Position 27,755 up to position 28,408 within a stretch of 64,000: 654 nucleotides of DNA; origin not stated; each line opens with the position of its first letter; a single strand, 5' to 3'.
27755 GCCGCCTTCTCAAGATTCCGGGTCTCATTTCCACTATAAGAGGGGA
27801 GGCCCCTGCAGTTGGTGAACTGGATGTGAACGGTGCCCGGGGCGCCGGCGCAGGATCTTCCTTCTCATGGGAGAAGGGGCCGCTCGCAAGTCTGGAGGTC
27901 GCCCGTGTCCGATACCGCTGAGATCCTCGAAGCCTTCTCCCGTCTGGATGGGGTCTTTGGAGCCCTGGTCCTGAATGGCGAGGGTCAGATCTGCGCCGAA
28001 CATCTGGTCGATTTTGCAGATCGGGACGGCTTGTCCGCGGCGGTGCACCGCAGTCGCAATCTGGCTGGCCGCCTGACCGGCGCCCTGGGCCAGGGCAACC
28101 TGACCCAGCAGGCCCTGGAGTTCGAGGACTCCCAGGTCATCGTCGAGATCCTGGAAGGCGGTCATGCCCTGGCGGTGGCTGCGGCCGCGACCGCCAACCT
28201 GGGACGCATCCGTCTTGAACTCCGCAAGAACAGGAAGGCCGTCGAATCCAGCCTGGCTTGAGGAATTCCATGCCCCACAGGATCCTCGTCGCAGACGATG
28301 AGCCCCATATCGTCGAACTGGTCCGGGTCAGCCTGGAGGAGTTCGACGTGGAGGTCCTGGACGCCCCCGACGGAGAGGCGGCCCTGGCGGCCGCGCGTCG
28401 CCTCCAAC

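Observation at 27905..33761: Roadblock - CheY - GAF/PAS kinase - TPR::roadblock - O-antigen-ligase::TPR operon with no GTPase: a pilus-proximal polarity or conservon-like module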

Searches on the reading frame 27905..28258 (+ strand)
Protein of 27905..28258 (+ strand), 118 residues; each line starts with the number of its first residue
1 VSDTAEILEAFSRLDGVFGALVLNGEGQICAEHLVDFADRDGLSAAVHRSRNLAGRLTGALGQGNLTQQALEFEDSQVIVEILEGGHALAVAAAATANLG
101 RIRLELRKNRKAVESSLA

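Call 6: search_protein_families(library=pfam, proteins=[window:27905-28258:+], max_evalue=0.1)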
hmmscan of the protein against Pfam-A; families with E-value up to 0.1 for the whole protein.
window:27905-28258:+ (118 aa): 1 family
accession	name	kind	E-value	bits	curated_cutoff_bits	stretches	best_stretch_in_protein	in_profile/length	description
PF03259.23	Robl_LC7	-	3.5e-10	39.9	23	1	6-92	4-90/91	Roadblock/LC7 domain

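Call 33: search_protein_families(library=ncbifam, proteins=[window:27905-28258:+], max_evalue=0.01)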
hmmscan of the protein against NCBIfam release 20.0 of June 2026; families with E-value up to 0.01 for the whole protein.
window:27905-28258:+ (118 aa): 0 families

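Call 60: search_solved_structures(query=A6, max_evalue=1, show_alignments=1)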
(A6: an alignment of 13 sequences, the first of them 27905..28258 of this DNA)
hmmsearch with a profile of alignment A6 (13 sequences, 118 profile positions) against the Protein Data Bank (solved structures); distinct sequences matched with E-value up to 1: 36.
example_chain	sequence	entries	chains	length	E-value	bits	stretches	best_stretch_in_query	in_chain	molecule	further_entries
7ct3_A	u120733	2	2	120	9.7e-09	38.8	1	1-116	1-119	Mutual gliding motility protein C (MglC) | Mutual gliding motility protein C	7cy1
6h5b_B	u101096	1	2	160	3.1e-08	37.1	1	15-113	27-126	MglB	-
6izw_B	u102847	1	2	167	3.5e-08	37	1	15-113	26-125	Gliding motility protein MglB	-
6hjm_A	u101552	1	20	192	5.1e-08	36.4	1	16-113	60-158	MglB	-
7f8m_A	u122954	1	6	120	1.3e-07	35.1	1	4-108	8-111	Robl_LC7 domain-containing protein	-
3leq_A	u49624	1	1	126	2.9e-06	30.8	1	2-101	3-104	uncharacterized protein cvnB5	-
7f8f_A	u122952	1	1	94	1e-05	29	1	3-91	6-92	Robl_LC7 domain-containing protein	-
7yh1_D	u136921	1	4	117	6.2e-05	26.5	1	3-101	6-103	Roadblock/LC7 domain protein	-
9hef_A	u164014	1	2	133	0.00013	25.4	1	13-105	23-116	Serine protease inhibitor Rv3364c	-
3t1s_A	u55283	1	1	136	0.00017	25.1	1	5-113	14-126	Gliding protein MglB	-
9jue_D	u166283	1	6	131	0.00018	25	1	16-114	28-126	Roadblock/LC7 domain protein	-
3t1r_A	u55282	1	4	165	0.00029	24.3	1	5-113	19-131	Gliding protein MglB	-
3t1x_A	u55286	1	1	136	0.00042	23.8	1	5-105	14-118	Gliding protein MglB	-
3t12_B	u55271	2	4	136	0.00042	23.8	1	5-105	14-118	Gliding protein MglB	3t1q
1j3w_A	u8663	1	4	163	0.00057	23.4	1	5-113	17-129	Giding protein-mglB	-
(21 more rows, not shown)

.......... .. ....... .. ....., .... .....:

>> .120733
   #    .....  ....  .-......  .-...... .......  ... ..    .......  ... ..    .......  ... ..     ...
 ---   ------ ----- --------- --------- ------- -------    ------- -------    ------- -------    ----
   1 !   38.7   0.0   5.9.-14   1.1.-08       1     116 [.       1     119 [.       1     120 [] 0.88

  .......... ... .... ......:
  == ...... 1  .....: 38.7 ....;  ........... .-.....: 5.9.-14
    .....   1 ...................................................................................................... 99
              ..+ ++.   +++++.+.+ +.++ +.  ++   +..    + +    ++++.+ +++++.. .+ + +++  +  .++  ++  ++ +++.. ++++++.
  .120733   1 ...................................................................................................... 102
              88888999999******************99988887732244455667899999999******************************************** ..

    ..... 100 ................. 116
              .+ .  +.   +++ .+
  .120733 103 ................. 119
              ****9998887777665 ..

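Call 79: find_homologous_proteins(query=A6, max_evalue=0.001)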
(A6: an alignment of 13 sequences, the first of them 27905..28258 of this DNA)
Query A6 (13 sequences) (118 aa, profile of the alignment): 192 proteins with E <= 0.001 among 2851 candidates; the best 120 are listed.
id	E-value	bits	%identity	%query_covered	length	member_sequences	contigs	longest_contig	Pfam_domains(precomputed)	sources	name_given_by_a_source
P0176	8.4e-41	157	34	100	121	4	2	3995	-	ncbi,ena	-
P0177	6.3e-39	151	35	100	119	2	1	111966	-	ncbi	ncbi:MAG: hypothetical protein ACI38Q_07455 [Candidatus Bruticola sp.]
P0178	4.2e-38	148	100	100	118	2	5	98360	PF03259.24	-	-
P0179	7.7e-38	147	36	100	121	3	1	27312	PF03259.24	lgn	-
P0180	1.2e-37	147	36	99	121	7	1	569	PF03259.24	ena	-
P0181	3.0e-36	142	48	100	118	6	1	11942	PF03259.24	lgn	-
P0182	4.1e-36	142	60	100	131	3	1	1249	PF03259.24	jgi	jgi:predicted regulator of Ras-like GTPase activity (Roadblock/LC7/MglB family)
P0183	1.0e-35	140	76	100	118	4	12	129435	PF03259.24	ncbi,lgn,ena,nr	ncbi:MAG: roadblock/LC7 domain-containing protein [Candidatus Xenobium sp.]|nr:hypothetical protein 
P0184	3.3e-35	139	33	99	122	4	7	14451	-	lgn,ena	-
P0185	3.7e-34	135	79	100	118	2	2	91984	PF03259.24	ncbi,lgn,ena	-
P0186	4.3e-34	135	31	100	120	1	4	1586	-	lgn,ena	-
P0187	5.1e-34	135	45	97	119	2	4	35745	PF03259.24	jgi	jgi:predicted regulator of Ras-like GTPase activity (Roadblock/LC7/MglB family)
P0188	6.2e-34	135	78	100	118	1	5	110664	PF03259.24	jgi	-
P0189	1.5e-33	133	80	100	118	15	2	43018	PF03259.24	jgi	jgi:predicted regulator of Ras-like GTPase activity (Roadblock/LC7/MglB family)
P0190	1.2e-32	130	57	100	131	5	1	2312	PF03259.24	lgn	-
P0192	3.8e-31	126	38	97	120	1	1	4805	PF03259.24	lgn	-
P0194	2.9e-30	123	50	99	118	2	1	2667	PF03259.24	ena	-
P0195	1.1e-29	121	24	93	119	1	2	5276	PF03259.24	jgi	-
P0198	1.7e-29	120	24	93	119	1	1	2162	PF03259.24,PF08923.17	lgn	-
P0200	4.8e-29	119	36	99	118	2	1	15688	PF03259.24,PF08923.17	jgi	jgi:uncharacterized protein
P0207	1.6e-26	111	23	100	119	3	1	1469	PF03259.24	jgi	jgi:uncharacterized protein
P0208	3.0e-26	110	23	100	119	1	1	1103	PF03259.24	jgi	jgi:uncharacterized protein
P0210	9.1e-26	108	26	49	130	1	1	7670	PF03259.24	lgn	-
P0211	1.6e-25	107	23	92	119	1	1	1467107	PF03259.24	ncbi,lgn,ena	-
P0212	2.2e-25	107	24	93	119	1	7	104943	PF03259.24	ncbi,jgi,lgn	-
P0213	3.4e-25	106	27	47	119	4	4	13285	PF03259.24,PF08923.17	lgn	-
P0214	5.4e-25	106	23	93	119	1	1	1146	PF03259.24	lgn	-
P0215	6.0e-25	106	23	93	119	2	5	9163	PF03259.24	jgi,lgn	-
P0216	9.2e-25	105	22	93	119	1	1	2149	PF03259.24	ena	-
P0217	1.1e-24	105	22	91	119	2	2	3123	PF03259.24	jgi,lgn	jgi:predicted regulator of Ras-like GTPase activity (Roadblock/LC7/MglB family)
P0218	1.2e-24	105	34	100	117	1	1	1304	PF03259.24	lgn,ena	-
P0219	1.8e-24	104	23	93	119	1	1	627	PF03259.24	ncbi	-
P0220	1.9e-24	104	25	93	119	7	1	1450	PF03259.24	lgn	-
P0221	1.9e-24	104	24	93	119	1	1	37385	PF03259.24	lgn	-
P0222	4.1e-24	103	25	93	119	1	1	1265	PF03259.24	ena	-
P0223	6.0e-24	102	24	98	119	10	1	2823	PF03259.24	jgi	jgi:uncharacterized protein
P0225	1.0e-23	102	23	93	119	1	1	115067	PF03259.24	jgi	-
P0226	1.1e-23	102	23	93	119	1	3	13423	PF03259.24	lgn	-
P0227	1.3e-23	101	25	93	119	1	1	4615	PF03259.24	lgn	-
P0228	1.8e-23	101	23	93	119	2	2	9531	PF03259.24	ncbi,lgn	-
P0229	1.8e-23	101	24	92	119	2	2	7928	PF03259.24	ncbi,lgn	-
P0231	4.1e-23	100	24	93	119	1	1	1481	PF03259.24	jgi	jgi:uncharacterized protein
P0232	4.5e-23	100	24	93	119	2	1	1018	PF03259.24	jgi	jgi:predicted regulator of Ras-like GTPase activity (Roadblock/LC7/MglB family)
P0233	4.9e-23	99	25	93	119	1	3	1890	PF03259.24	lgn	-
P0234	8.5e-23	99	25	93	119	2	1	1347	PF03259.24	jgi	jgi:predicted regulator of Ras-like GTPase activity (Roadblock/LC7/MglB family)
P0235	9.5e-23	99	25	92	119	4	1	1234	PF03259.24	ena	-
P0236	3.6e-22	97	24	93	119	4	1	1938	PF03259.24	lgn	-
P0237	3.7e-22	97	24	90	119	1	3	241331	PF03259.24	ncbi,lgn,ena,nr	ncbi:roadblock/LC7 domain-containing protein [bacterium]|nr:roadblock/LC7 domain-containing protein 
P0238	5.0e-22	96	24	92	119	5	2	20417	PF03259.24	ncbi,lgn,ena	-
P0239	5.1e-22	96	26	49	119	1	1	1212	PF03259.24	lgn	-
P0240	9.6e-22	95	27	98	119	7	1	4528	PF03259.24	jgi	jgi:predicted regulator of Ras-like GTPase activity (Roadblock/LC7/MglB family)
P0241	1.4e-21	95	26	98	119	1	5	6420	PF03259.24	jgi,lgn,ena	jgi:predicted regulator of Ras-like GTPase activity (Roadblock/LC7/MglB family)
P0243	5.3e-21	93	26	98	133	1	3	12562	PF03259.24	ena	-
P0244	6.2e-21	93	27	98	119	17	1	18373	PF03259.24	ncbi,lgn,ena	-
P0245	6.5e-21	93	27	92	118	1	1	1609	PF03259.24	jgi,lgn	jgi:predicted regulator of Ras-like GTPase activity (Roadblock/LC7/MglB family)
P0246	1.0e-20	92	29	55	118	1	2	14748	PF03259.24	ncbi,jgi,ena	jgi:predicted regulator of Ras-like GTPase activity (Roadblock/LC7/MglB family)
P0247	1.0e-20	92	26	99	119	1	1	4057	PF03259.24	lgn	-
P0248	1.0e-20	92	27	98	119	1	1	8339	PF03259.24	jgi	jgi:predicted regulator of Ras-like GTPase activity (Roadblock/LC7/MglB family)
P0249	1.1e-20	92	26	92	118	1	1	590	PF03259.24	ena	-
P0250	1.2e-20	92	27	92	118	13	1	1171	PF03259.24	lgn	-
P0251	1.2e-20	92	27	98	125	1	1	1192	PF03259.24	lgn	-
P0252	1.3e-20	92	27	98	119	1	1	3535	PF03259.24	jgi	jgi:uncharacterized protein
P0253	1.4e-20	92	25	98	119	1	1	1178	PF03259.24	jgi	jgi:predicted regulator of Ras-like GTPase activity (Roadblock/LC7/MglB family)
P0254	1.7e-20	91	25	93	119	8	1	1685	PF03259.24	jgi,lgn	jgi:predicted regulator of Ras-like GTPase activity (Roadblock/LC7/MglB family)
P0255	1.9e-20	91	24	92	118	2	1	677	PF03259.24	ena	-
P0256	2.1e-20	91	25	98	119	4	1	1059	PF03259.24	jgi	-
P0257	2.1e-20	91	27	93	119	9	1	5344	PF03259.24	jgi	jgi:hypothetical protein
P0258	2.3e-20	91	31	49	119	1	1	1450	PF03259.24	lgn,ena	-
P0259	2.3e-20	91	26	98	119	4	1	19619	PF03259.24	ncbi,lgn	-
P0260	2.6e-20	91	25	98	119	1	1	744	PF03259.24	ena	-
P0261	2.7e-20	91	29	49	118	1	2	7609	PF03259.24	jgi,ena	jgi:predicted regulator of Ras-like GTPase activity (Roadblock/LC7/MglB family)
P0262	2.7e-20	91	33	49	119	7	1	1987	PF03259.24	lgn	-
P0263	2.9e-20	91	28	55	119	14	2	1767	PF03259.24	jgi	-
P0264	3.1e-20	90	25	98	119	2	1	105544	PF03259.24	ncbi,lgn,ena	-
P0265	3.3e-20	90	29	55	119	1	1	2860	PF03259.24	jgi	-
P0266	3.4e-20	90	29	49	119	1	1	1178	PF03259.24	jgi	jgi:predicted regulator of Ras-like GTPase activity (Roadblock/LC7/MglB family)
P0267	3.7e-20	90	22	90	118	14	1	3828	PF03259.24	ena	-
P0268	4.2e-20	90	26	98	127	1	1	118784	PF03259.24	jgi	jgi:uncharacterized protein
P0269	4.9e-20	90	25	93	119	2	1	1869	PF03259.24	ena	-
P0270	5.1e-20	90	25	100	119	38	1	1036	PF03259.24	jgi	-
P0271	5.3e-20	90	29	81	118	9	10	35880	PF03259.24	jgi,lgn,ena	jgi:predicted regulator of Ras-like GTPase activity (Roadblock/LC7/MglB family)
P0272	5.3e-20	90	28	90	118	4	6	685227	PF03259.24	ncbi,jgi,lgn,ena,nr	ncbi:MAG: roadblock/LC7 domain-containing protein [Candidatus Goldbacteria bacterium]|jgi:predicted 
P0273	5.3e-20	90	32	49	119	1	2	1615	PF03259.24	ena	-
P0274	6.0e-20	90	29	55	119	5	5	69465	PF03259.24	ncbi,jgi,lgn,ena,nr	ncbi:MAG TPA: roadblock/LC7 domain-containing protein [bacterium]|jgi:predicted regulator of Ras-lik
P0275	6.1e-20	90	28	85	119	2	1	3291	PF03259.24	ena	-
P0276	6.2e-20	89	36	99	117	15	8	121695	PF03259.24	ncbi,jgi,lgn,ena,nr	ncbi:hypothetical protein HRbin32_02097 [bacterium HR32]|jgi:predicted regulator of Ras-like GTPase 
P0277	6.5e-20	89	26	99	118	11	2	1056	PF03259.24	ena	-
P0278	6.7e-20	89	26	99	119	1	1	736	PF03259.24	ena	-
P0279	7.0e-20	89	31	49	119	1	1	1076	PF03259.24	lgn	-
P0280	7.0e-20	89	29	55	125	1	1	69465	PF03259.24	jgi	jgi:predicted regulator of Ras-like GTPase activity (Roadblock/LC7/MglB family)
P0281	7.8e-20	89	29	49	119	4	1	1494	PF03259.24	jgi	jgi:predicted regulator of Ras-like GTPase activity (Roadblock/LC7/MglB family)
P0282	8.8e-20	89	26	99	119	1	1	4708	PF03259.24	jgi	jgi:predicted regulator of Ras-like GTPase activity (Roadblock/LC7/MglB family)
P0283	8.9e-20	89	30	81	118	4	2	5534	PF03259.24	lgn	-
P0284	9.3e-20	89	30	48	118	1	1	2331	PF03259.24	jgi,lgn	jgi:predicted regulator of Ras-like GTPase activity (Roadblock/LC7/MglB family)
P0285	9.7e-20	89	28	55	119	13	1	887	PF03259.24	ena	-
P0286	1.0e-19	89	25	98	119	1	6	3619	PF03259.24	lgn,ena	-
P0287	1.1e-19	89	26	98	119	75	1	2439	PF03259.24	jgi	jgi:predicted regulator of Ras-like GTPase activity (Roadblock/LC7/MglB family)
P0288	1.1e-19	89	28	55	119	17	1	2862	PF03259.24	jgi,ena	-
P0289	1.3e-19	88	26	49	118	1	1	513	PF03259.24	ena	-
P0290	1.3e-19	88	28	98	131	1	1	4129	PF03259.24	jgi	jgi:uncharacterized protein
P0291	1.4e-19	88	27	92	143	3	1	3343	PF03259.24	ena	-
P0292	1.5e-19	88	26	100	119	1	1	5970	PF03259.24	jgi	-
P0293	1.6e-19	88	26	98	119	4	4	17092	PF03259.24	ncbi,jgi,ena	jgi:predicted regulator of Ras-like GTPase activity (Roadblock/LC7/MglB family)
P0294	1.6e-19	88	27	99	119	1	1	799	PF03259.24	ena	-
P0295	1.7e-19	88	26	100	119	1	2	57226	PF03259.24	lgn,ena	-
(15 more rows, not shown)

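Call 80: find_encoding_contigs(protein=P0276, flank=10000, max_places=1)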
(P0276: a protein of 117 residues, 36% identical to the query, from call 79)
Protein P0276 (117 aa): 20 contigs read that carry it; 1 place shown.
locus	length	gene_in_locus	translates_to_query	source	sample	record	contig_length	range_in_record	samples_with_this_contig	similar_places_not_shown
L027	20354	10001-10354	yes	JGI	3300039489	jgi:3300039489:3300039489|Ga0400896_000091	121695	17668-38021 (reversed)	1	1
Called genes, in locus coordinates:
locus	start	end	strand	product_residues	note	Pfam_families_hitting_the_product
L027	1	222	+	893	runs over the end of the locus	PF01411:tRNA-synt_2c, PF07973:tRNA_SAD, PF02272:DHHA1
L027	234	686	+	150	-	PF03652:RuvX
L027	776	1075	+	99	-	PF06949:DUF1292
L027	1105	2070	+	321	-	PF02618:YceG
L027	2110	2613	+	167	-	PF09419:PGP_phosphatase (faint), PF13419:HAD_2 (faint), PF00702:Hydrolase, PF13242:Hydrolase_like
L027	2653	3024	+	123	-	-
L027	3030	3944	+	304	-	PF00515:TPR_1 (faint), PF13174:TPR_6 (faint), PF13181:TPR_8 (faint), PF13432:TPR_16 (weak), PF13432:TPR_16, PF07719:TPR_2 (weak), PF13428:TPR_14 (weak), PF01464:SLT, +1 more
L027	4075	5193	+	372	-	PF04348:LppC (faint), PF13433:Peripla_BP_5, PF13458:Peripla_BP_6, PF01094:ANF_receptor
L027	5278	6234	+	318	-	PF16868:NMT1_3, PF12974:Phosphonate-bd (weak)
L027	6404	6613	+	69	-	PF00376:MerR (weak), PF13411:MerR_1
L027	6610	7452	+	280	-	-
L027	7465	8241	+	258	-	-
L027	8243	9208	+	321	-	-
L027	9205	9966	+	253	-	PF04542:Sigma70_r2, PF04539:Sigma70_r3, PF08281:Sigma70_r4_2, PF04545:Sigma70_r4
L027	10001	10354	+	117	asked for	PF03259:Robl_LC7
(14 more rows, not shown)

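Call 81: find_encoding_contigs(protein=P0272, flank=10000, max_places=1)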
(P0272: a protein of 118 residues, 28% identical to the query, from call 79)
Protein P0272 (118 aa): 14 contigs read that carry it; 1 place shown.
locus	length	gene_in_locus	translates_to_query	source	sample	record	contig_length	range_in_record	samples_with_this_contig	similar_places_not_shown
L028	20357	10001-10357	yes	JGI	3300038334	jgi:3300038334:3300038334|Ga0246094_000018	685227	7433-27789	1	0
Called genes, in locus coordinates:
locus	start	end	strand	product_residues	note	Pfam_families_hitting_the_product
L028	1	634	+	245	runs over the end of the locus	PF06750:A24_N_bact, PF01478:Peptidase_A24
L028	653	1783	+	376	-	PF11104:PilM_2, PF06723:MreB_Mbl (weak), PF14450:FtsA, PF11104:PilM_2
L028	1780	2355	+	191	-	PF05137:PilN (weak)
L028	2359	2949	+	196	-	PF04350:PilO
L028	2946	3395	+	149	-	-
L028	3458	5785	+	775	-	PF07660:STN (faint), PF11741:AMIN, PF03958:Secretin_N, PF00263:Secretin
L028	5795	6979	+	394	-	PF01264:Chorismate_synt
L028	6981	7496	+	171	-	PF01202:SKI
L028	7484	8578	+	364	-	PF00465:Fe-ADH, PF13685:Fe-ADH_2, PF01761:DHQ_synthase, PF24621:DHQS_C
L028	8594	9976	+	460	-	PF12895:ANAPC3 (faint), PF23914:TPR_CcmH_CycH (faint), PF24575:TPR_Slam (faint), PF25063:ARM_TT21_C (faint), PF25064:ARM_TT21_5th (faint), PF14559:TPR_19 (weak), PF00515:TPR_1 (weak), PF03259:Robl_LC7, +8 more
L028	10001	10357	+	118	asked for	PF03259:Robl_LC7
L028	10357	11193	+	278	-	-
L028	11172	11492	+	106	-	PF04977:DivIC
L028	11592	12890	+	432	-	PF12796:Ank_2, PF12796:Ank_2, PF13857:Ank_5, PF00023:Ank (weak), PF13637:Ank_4, PF12796:Ank_2, PF13857:Ank_5, PF00023:Ank (weak), +3 more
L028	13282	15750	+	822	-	-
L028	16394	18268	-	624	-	PF01134:GIDA, PF07992:Pyr_redox_2 (faint), PF13738:Pyr_redox_3 (faint), PF21680:GIDA_C_1st, PF13932:SAM_GIDA_C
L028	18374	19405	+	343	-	PF21016:RlmN_N, PF04055:Radical_SAM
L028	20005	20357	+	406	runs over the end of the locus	PF13173:AAA_14, PF13635:DUF4143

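Call 82: find_encoding_contigs(protein=P0211, flank=10000, max_places=1)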
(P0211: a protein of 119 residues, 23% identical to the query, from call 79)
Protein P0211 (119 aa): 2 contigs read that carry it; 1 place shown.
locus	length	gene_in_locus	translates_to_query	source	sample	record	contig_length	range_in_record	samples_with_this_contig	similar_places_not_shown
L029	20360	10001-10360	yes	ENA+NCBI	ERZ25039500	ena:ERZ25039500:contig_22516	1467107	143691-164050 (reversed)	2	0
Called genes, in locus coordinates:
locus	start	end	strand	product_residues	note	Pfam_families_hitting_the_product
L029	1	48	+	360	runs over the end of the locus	PF01321:Creatinase_N, PF00557:Peptidase_M24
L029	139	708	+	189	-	PF08207:EFP_N, PF01132:EFP, PF09285:Elong-fact-P_C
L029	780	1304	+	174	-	PF00364:Biotin_lipoyl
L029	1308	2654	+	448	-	PF00289:Biotin_carb_N, PF02222:ATP-grasp (weak), PF02786:CPSase_L_D2, PF07478:Dala_Dala_lig_C (weak), PF02785:Biotin_carb_C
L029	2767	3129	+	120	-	PF03780:Asp23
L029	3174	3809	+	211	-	-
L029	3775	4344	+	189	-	PF17792:ThiD2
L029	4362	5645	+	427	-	PF01964:ThiC_Rad_SAM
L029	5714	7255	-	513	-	-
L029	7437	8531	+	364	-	PF00465:Fe-ADH, PF13685:Fe-ADH_2, PF01761:DHQ_synthase, PF24621:DHQS_C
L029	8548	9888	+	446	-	PF12895:ANAPC3 (faint), PF13432:TPR_16 (weak), PF23914:TPR_CcmH_CycH (weak), PF14559:TPR_19, PF00515:TPR_1 (weak), PF07719:TPR_2 (weak), PF13414:TPR_11 (weak), PF03259:Robl_LC7, +9 more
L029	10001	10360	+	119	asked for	PF03259:Robl_LC7 (weak)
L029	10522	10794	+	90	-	PF04977:DivIC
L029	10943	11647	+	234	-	PF04417:DUF501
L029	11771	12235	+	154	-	PF22381:Staph_reg_Sar_Rot, PF22166:WHD_ArnR1 (weak), PF01047:MarR, PF12802:MarR_2, PF13463:HTH_27 (faint)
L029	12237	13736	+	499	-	PF02321:OEP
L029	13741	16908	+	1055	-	PF00873:ACR_tran, PF02355:SecD_SecF_C (faint)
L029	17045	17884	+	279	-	PF09335:VTT_dom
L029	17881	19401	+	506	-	PF01262:AlaDh_PNT_C (faint), PF01134:GIDA (faint), PF07992:Pyr_redox_2, PF13738:Pyr_redox_3, PF00070:Pyr_redox, PF02852:Pyr_redox_dim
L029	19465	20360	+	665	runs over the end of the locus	PF00456:Transketolase_N, PF02779:Transket_pyr, PF02780:Transketolase_C (weak), PF22613:Transketolase_C_1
